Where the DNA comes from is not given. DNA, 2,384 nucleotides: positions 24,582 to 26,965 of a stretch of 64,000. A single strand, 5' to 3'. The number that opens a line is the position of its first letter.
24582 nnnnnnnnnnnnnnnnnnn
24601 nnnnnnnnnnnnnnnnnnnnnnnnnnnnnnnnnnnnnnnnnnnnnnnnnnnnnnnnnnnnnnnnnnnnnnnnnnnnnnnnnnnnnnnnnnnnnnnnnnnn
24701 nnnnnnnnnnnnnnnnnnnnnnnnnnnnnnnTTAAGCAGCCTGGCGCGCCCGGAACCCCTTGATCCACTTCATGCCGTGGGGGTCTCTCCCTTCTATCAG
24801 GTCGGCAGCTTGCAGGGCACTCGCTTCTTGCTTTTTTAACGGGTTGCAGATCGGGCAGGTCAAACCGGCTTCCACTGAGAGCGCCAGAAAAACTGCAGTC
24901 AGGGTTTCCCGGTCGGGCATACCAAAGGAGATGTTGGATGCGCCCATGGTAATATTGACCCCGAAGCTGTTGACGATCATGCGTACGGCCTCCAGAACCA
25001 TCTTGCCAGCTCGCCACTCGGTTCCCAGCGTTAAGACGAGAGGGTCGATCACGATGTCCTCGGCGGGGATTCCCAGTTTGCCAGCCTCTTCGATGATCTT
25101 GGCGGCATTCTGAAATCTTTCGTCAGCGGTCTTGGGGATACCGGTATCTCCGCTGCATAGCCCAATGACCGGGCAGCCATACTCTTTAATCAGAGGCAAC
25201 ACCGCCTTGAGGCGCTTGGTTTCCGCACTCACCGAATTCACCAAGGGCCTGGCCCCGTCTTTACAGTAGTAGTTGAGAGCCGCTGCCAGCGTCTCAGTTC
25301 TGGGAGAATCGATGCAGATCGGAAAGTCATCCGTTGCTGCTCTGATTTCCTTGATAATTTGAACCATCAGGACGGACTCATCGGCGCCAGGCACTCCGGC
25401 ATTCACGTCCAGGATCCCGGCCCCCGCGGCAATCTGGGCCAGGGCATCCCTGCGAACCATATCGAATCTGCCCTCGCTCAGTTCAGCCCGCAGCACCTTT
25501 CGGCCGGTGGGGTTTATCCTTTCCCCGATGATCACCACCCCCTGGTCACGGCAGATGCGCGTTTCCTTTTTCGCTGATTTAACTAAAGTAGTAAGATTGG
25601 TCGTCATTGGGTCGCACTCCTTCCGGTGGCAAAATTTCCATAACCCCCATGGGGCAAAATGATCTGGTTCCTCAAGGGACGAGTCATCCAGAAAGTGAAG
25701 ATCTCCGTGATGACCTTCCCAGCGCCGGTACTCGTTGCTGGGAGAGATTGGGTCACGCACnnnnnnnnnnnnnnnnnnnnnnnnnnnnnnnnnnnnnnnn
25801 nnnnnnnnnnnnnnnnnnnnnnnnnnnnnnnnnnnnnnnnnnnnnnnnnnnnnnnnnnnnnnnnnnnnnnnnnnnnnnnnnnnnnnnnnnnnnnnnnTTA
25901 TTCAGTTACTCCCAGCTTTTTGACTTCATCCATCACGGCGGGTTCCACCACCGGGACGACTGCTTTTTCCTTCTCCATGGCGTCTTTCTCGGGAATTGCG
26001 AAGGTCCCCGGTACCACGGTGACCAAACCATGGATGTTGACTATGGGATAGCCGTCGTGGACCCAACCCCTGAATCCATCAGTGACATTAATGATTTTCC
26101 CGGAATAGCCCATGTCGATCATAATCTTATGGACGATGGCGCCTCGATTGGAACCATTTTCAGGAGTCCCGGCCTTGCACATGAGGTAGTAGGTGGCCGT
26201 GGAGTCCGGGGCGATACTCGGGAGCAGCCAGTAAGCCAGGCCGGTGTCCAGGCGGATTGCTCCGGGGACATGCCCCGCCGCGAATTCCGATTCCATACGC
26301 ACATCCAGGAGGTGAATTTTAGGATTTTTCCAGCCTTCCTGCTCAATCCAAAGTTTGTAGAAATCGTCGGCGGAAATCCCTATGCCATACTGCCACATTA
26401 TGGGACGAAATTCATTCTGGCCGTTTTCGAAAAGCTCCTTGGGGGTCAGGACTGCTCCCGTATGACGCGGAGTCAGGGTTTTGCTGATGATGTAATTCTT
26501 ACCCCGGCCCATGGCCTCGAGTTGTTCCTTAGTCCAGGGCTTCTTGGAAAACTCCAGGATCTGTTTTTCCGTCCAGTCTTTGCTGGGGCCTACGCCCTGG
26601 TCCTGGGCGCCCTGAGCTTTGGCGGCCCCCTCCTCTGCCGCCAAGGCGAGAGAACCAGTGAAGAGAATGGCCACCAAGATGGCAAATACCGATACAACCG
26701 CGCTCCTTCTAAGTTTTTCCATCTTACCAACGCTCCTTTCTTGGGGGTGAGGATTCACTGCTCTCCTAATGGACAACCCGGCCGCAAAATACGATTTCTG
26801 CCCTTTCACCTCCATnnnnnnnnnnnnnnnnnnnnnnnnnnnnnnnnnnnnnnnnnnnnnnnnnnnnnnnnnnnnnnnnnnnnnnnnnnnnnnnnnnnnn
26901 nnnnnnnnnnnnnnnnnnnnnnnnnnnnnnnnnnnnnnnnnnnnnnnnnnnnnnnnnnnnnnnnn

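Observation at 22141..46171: Candidate undescribed system: corrinoid-dependent demethylation of an imported organosulfur compound coupled to a sulfur relay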

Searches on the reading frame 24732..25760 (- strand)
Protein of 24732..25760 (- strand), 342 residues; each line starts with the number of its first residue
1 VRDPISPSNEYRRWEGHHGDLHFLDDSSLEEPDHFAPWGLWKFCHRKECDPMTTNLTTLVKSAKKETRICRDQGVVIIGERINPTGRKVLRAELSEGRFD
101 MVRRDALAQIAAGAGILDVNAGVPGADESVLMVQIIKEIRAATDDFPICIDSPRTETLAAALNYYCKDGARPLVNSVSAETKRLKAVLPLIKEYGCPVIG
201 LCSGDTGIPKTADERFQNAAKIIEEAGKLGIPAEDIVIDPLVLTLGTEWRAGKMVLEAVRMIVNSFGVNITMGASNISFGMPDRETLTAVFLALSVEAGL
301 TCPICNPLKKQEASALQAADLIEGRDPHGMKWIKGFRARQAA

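Call 3: search_protein_families(library=pfam, proteins=[window:24732-25760:-], max_evalue=0.01)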
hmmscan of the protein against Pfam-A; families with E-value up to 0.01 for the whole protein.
window:24732-25760:- (342 aa): 2 families
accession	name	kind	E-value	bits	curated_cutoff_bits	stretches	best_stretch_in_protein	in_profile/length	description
PF00809.28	Pterin_bind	-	7.2e-26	91.7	25.5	1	79-302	1-240/244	Pterin binding enzyme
PF03599.22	CdhD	-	7.4e-06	25.4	24.8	1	133-248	86-184/387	CO dehydrogenase/acetyl-CoA synthase delta subunit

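Call 6: search_protein_families(library=ncbifam, proteins=[window:24732-25760:-], max_evalue=0.01)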
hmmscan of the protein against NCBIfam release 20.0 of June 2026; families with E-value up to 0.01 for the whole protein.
window:24732-25760:- (342 aa): 6 families
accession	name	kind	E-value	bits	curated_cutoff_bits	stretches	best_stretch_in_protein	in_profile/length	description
NF005719.0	PRK07535.1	domain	5e-86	288.1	259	1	76-340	2-262/268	methyltetrahydrofolate:corrinoid/iron-sulfur protein methyltransferase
NF040758.1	CODH_ACS_meth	exception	2.2e-41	141.9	370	1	76-325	5-251/261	carbon monoxide dehydrogenase/acetyl-CoA synthase methytransferase subunit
TIGR02082.1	metH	equivalog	1.7e-34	118.7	1010.85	1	57-308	325-587/1182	methionine synthase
NF007024.0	PRK09490.1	equivalog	7.5e-22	77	1497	1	61-307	346-603/1234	methionine synthase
TIGR01496.1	DHPS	equivalog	6.9e-08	32.4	162.6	1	103-278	26-208/258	dihydropteroate synthase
NF002142.0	PRK00979.1-1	subfamily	0.0027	16.8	287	1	136-277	86-220/306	tetrahydromethanopterin S-methyltransferase subunit H family protein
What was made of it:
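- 24732..25607 (-): MeTr-type methyl-H4folate:corrinoid methyltransferase (pterin-binding). PRK07535, 288 bits against a cut-off of 259 (call 6); Pterin_bind domain (call 3)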

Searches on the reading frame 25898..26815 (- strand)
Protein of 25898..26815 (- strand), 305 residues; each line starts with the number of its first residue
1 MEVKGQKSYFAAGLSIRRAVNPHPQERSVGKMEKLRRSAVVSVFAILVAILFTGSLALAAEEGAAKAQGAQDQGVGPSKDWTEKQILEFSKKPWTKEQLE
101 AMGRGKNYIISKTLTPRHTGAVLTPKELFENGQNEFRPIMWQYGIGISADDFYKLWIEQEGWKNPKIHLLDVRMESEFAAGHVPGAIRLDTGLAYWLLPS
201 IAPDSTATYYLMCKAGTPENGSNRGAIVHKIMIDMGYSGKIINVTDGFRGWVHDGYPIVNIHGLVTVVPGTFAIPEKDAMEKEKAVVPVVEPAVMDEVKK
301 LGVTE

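Call 3: search_protein_families(library=pfam, proteins=[window:25898-26815:-], max_evalue=0.01)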
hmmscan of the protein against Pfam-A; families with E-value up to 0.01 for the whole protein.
window:25898-26815:- (305 aa): 1 family
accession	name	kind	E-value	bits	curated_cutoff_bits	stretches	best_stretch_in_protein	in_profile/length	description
PF00581.25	Rhodanese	-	4.1e-09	37.2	22.2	1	163-253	10-101/102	Rhodanese-like domain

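Call 6: search_protein_families(library=ncbifam, proteins=[window:25898-26815:-], max_evalue=0.01)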
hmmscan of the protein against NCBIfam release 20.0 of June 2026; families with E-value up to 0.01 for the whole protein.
window:25898-26815:- (305 aa): 3 families
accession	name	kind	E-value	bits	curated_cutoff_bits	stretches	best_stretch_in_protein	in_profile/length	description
NF006444.0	PRK08762.1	equivalog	8.4e-08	31.2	449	1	166-260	29-116/387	molybdopterin-synthase adenylyltransferase MoeB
NF041203.1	rhodanese_LYCAU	equivalog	0.0002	21.1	115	1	163-258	33-123/126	rhodanese-related (seleno)protein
TIGR02981.1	phageshock_pspE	exception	0.0071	16.6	126.3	0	168-238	20-84/101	thiosulfate sulfurtransferase PspE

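Call 45: search_solved_structures(query=window:25898-26722:-, max_evalue=0.01)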
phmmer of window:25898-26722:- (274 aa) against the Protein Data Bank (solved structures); distinct sequences matched with E-value up to 0.01: 3.
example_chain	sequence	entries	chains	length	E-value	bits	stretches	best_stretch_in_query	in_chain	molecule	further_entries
6mxv_A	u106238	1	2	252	2.1e-17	66.8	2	138-229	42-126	Rhodanese-like family protein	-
1yt8_A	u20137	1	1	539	0.0039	20.1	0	135-156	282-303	thiosulfate sulfurtransferase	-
1uar_A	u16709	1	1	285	0.0063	19.4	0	125-166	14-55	Rhodanese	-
